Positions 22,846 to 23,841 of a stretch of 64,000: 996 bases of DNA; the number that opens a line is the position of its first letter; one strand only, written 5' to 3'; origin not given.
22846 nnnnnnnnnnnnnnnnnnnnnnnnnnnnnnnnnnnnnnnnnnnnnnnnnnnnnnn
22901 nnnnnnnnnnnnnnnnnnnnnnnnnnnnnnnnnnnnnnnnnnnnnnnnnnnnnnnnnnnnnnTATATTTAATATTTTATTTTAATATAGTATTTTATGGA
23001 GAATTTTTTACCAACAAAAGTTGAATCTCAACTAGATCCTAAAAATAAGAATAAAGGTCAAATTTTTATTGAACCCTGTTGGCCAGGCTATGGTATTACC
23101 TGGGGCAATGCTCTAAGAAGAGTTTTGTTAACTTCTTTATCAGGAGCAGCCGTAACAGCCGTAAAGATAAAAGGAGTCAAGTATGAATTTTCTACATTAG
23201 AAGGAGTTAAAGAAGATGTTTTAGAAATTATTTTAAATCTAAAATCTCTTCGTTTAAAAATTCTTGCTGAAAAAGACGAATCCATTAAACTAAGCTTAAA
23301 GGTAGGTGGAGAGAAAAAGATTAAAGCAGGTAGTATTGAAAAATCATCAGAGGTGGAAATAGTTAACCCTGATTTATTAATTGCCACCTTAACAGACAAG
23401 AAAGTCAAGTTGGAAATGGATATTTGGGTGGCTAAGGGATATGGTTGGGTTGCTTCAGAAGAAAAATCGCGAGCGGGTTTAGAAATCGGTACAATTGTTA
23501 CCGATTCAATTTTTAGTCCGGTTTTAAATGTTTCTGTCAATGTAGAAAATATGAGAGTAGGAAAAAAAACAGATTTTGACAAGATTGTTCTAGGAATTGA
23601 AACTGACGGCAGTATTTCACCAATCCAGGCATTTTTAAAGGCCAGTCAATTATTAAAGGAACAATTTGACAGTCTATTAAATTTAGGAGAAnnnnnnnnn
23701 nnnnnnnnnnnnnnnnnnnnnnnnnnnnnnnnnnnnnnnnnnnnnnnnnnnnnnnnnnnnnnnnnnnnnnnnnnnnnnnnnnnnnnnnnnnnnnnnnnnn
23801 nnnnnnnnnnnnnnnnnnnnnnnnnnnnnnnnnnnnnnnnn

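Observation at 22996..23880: RNA polymerase alpha subunit whose C-terminus is a lysine-rich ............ repeat tail with no recognisable alpha-CTD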

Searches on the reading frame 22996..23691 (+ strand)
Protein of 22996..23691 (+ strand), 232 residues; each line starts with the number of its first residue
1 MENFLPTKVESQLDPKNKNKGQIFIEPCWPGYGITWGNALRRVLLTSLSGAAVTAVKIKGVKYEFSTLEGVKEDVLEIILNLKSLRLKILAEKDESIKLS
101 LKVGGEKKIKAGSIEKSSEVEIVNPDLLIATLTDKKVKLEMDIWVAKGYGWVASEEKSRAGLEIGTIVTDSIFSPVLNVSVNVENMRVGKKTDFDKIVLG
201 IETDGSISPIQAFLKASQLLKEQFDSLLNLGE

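Call 26: search_protein_representatives(protein=window:22996-23691:+)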
Query: 232 residues. Proteins with E-value up to 0.001 (for the whole library): 8524; up to 1e-10: 5155; up to 1e-30: 1022. The best 150 are listed.
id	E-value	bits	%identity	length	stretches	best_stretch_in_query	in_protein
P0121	1.5e-92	325.5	44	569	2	8-231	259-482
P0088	1.0e-80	286.9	61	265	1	4-227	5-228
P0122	3.2e-79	282.0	44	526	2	14-229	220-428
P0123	4.8e-65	235.6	54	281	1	17-228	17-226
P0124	3.3e-64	232.9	52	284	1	3-228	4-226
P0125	1.6e-62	227.4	51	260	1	5-222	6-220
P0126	2.5e-62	226.7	53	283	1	5-228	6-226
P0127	7.5e-62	225.2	48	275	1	15-230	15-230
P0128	7.6e-62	225.2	51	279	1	5-226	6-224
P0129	3.1e-61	223.2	52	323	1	15-225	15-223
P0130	3.2e-61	223.1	54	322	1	17-229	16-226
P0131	1.6e-60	220.9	49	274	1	4-225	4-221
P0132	4.2e-60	219.5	50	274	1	16-230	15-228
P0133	1.1e-59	218.1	37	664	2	20-224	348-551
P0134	2.7e-59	216.9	50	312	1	18-228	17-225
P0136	1.1e-58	214.8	51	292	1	15-218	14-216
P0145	1.3e-56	208.1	49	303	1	5-229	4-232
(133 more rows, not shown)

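Call 45: search_protein_families(library=pfam, proteins=[P0126, P0131, P0136, P0145], max_evalue=10)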
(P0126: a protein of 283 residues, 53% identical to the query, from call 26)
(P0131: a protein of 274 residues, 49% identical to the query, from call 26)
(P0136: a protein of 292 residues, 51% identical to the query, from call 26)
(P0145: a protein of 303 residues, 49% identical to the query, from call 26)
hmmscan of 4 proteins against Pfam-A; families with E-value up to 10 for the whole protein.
P0126 (283 aa): 6 families
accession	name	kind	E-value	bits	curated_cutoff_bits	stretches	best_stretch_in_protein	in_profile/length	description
PF01000.31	RNA_pol_A_bac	-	7.8e-29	100.8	33.9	1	56-172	1-119/119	RNA polymerase Rpb3/RpoA insert domain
PF01193.29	RNA_pol_L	-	3.2e-21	75.3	24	1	26-222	1-74/74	RNA polymerase Rpb3/Rpb11 dimerisation domain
PF13656.11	RNA_pol_L_2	-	0.0015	18.6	27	1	193-223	40-70/75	RNA polymerase Rpb3/Rpb11 dimerisation domain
PF08158.18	SDA1_HEAT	-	0.022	14.2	26.4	1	208-276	143-208/364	SDA1, HEAT repeat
PF06213.17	CobT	-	0.044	13.7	26.1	1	204-276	183-254/276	Cobalamin biosynthesis protein CobT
PF24837.1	AMIN-like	-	0.14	12.7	27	1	181-205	3-27/129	AMIN-like domain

P0131 (274 aa): 4 families
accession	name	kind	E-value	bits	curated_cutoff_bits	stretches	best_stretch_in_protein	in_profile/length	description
PF01000.31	RNA_pol_A_bac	-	2.2e-27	96.1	33.9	1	56-170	3-119/119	RNA polymerase Rpb3/RpoA insert domain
PF01193.29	RNA_pol_L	-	2.2e-20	72.6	24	1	24-220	1-74/74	RNA polymerase Rpb3/Rpb11 dimerisation domain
PF13656.11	RNA_pol_L_2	-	0.013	15.7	27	1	192-221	41-70/75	RNA polymerase Rpb3/Rpb11 dimerisation domain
PF02178.24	AT_hook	-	0.092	13.1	17.4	1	265-273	2-10/13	AT hook motif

P0136 (292 aa): 4 families
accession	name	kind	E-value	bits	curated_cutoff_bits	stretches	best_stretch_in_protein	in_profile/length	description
PF01000.31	RNA_pol_A_bac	-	2.9e-26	92.4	33.9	1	55-171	1-118/119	RNA polymerase Rpb3/RpoA insert domain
PF01193.29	RNA_pol_L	-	2.8e-22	78.7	24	1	25-222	1-74/74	RNA polymerase Rpb3/Rpb11 dimerisation domain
PF13656.11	RNA_pol_L_2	-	0.011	15.8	27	1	192-223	39-70/75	RNA polymerase Rpb3/Rpb11 dimerisation domain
PF02178.24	AT_hook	-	0.15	12.5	17.4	1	282-291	1-10/13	AT hook motif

P0145 (303 aa): 3 families
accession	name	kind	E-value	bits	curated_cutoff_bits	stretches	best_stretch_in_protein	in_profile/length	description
PF01000.31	RNA_pol_A_bac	-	1.2e-31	109.8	33.9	1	55-177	1-119/119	RNA polymerase Rpb3/RpoA insert domain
PF01193.29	RNA_pol_L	-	1.9e-20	72.8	24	1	25-227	1-74/74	RNA polymerase Rpb3/Rpb11 dimerisation domain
PF13656.11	RNA_pol_L_2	-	0.15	12.3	27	1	198-231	40-73/75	RNA polymerase Rpb3/Rpb11 dimerisation domain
